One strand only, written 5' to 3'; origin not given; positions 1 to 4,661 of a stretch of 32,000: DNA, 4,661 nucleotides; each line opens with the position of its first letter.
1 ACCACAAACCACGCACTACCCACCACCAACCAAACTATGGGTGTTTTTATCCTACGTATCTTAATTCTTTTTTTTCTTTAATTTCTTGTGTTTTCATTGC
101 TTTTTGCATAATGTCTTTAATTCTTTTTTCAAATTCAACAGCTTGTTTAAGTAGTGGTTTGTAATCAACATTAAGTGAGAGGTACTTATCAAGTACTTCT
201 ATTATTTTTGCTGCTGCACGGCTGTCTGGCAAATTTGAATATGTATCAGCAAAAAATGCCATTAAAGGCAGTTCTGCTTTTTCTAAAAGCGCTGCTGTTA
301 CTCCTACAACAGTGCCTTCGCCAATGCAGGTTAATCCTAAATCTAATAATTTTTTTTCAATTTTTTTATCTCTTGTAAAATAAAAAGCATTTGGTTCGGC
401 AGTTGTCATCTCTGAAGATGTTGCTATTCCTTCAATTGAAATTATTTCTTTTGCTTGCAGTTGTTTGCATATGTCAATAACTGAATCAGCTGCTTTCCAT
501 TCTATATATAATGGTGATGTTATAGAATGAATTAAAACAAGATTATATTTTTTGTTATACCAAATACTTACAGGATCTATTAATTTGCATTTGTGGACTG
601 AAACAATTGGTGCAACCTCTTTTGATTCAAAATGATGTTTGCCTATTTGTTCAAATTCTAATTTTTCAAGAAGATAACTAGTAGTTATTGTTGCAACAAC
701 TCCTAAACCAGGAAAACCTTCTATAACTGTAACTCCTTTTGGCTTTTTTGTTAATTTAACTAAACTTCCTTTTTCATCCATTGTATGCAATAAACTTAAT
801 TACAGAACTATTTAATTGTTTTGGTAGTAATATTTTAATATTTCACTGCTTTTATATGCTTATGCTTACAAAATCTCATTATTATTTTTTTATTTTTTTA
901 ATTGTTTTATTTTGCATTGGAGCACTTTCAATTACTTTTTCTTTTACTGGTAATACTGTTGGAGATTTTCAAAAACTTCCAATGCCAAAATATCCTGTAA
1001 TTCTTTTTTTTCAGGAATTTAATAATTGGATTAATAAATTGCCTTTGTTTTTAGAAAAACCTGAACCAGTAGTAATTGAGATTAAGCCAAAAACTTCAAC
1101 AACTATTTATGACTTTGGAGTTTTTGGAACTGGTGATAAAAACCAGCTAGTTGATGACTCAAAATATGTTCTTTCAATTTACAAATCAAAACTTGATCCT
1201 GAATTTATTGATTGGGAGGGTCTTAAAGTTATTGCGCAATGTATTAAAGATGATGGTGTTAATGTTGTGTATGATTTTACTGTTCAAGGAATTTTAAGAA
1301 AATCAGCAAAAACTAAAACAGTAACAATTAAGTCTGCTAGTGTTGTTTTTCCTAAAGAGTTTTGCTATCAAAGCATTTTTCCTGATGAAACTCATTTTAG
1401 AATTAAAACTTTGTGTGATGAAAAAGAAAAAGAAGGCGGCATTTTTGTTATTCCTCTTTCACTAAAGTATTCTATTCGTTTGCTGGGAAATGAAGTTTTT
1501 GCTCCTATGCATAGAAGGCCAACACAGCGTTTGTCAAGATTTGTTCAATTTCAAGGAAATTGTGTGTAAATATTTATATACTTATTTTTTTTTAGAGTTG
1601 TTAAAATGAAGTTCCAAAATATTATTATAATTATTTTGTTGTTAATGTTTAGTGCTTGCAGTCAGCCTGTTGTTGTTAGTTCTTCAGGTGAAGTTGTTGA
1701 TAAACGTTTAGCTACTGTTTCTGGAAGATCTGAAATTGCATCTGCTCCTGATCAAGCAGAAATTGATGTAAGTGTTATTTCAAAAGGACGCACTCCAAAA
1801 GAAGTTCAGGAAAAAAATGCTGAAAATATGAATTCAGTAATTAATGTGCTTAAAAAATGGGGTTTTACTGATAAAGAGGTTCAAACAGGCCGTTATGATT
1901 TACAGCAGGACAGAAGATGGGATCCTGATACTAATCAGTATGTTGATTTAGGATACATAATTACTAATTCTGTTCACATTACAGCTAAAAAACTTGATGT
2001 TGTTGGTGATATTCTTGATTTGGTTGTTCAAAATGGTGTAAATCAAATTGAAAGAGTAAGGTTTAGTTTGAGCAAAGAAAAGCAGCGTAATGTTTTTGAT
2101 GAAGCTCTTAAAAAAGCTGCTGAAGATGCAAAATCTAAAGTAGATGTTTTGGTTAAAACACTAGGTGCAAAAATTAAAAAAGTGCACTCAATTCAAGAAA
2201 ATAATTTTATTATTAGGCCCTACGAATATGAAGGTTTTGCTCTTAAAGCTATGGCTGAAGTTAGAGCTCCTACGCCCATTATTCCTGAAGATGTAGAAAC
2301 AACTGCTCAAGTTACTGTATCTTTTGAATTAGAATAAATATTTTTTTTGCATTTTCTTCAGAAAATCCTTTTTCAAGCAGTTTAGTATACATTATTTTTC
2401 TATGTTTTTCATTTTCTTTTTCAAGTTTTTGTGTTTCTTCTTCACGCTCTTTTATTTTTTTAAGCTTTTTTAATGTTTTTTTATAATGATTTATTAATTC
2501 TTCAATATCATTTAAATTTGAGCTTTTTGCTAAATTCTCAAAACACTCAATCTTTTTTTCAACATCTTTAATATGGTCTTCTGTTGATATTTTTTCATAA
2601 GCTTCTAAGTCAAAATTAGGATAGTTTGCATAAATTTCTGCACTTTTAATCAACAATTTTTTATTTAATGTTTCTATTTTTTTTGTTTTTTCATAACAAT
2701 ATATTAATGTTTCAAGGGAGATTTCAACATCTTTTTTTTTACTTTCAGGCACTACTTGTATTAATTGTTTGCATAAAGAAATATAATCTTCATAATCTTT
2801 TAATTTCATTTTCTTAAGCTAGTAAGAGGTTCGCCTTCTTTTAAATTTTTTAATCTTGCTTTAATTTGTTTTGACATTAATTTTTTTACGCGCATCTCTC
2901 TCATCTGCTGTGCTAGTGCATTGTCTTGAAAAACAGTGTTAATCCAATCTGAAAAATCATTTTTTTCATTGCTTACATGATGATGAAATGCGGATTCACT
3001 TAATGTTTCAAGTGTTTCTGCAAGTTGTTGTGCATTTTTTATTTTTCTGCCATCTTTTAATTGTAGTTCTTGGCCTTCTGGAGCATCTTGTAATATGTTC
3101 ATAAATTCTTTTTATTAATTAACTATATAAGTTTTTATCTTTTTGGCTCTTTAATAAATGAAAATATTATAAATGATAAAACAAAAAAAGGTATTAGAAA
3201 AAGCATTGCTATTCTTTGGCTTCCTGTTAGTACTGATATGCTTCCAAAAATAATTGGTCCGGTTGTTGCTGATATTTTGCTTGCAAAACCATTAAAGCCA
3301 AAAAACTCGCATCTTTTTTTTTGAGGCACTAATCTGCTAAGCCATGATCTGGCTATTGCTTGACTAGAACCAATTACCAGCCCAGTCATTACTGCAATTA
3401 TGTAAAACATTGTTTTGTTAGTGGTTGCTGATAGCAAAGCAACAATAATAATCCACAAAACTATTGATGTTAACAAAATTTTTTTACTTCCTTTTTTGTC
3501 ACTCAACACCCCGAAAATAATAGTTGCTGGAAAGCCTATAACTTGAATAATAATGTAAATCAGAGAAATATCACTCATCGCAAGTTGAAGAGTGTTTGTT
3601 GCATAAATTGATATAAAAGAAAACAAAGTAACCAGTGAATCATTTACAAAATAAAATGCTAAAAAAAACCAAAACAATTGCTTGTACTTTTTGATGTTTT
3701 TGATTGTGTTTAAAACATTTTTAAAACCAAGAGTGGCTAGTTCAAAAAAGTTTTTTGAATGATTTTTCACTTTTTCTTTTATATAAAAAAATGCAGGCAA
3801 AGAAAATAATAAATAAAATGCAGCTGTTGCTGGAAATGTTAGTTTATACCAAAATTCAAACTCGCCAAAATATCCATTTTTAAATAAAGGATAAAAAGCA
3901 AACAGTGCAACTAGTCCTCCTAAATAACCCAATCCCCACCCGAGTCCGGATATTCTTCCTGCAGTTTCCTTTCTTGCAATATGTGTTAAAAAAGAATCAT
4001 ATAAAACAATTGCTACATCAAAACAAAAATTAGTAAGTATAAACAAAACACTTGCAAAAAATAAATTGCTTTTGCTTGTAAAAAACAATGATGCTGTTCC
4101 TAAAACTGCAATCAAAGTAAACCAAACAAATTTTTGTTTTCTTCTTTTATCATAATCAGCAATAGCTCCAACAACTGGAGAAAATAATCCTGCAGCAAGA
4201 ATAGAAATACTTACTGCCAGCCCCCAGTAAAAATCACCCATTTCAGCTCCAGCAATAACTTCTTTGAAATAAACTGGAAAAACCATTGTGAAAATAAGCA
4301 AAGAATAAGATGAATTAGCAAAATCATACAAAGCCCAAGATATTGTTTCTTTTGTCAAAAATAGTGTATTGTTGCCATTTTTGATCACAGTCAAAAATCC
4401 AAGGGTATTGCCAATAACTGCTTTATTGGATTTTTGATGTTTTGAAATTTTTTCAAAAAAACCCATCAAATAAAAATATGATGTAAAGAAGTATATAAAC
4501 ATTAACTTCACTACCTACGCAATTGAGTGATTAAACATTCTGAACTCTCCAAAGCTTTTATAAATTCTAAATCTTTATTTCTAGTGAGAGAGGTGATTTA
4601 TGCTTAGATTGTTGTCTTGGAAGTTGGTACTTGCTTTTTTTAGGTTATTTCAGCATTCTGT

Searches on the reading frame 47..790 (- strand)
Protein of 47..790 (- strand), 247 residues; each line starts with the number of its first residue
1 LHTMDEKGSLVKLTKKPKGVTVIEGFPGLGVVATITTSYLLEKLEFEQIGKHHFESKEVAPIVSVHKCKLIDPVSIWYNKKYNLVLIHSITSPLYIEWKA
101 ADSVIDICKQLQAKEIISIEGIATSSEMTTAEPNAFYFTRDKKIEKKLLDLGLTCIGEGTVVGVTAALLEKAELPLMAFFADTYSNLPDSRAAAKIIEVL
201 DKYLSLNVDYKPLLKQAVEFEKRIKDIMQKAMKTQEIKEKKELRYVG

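Call 27: search_protein_families(library=pfam, proteins=[window:47-790:-], max_evalue=0.001)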
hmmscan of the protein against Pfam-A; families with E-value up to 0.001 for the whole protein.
window:47-790:- (247 aa): 1 family
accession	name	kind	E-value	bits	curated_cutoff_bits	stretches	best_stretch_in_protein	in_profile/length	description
PF09754.15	PAC2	-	5.7e-32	111.7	25.8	1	22-227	1-214/215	PAC2 family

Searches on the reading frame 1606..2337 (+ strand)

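Call 27: search_protein_families(library=pfam, proteins=[window:1606-2337:+], max_evalue=0.001)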
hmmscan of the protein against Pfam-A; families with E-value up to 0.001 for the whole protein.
window:1606-2337:+ (243 aa): 1 family
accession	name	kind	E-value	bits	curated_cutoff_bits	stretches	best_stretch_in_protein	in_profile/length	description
PF04402.19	SIMPL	-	5.4e-45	154.6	25.2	1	37-240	2-205/205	Protein of unknown function (DUF541)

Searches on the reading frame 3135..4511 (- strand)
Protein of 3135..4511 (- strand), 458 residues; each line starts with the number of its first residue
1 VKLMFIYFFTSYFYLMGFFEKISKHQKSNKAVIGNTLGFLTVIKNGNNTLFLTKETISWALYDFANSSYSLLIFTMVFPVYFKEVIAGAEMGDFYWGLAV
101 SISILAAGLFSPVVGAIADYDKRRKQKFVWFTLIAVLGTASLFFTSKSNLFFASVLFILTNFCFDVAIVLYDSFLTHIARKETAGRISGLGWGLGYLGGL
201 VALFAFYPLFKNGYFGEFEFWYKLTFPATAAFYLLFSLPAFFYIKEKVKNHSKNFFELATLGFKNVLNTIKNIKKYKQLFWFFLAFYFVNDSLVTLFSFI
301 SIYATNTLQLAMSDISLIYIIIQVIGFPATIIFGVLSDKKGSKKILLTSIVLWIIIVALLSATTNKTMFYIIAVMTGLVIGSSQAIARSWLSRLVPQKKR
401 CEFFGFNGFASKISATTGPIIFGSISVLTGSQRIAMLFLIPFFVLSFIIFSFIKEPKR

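Call 27: search_protein_families(library=pfam, proteins=[window:3135-4511:-], max_evalue=0.001)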
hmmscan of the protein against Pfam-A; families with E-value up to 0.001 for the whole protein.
window:3135-4511:- (458 aa): 6 families
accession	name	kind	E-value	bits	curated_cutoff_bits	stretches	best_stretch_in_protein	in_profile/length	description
PF11700.14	ATG22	-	3.2e-49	168.4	24.1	1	99-455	76-474/482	Vacuole effluxer Atg22 like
PF07690.21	MFS_1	-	7e-27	94.7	33.4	3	294-454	12-174/347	Major Facilitator Superfamily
PF13347.12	MFS_2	-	4.5e-11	42.4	27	1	186-425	134-380/427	MFS/sugar transport protein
PF12832.13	MFS_1_like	-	2.4e-07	30.6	25.2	2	98-399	38-334/373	MFS_1 like family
PF01306.25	LacY_symp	-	1.7e-06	27.6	24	1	277-363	10-93/413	LacY proton/sugar symporter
PF00083.30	Sugar_tr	-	2.8e-06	26.9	22.3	1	308-453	41-191/452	Sugar (and other) transporter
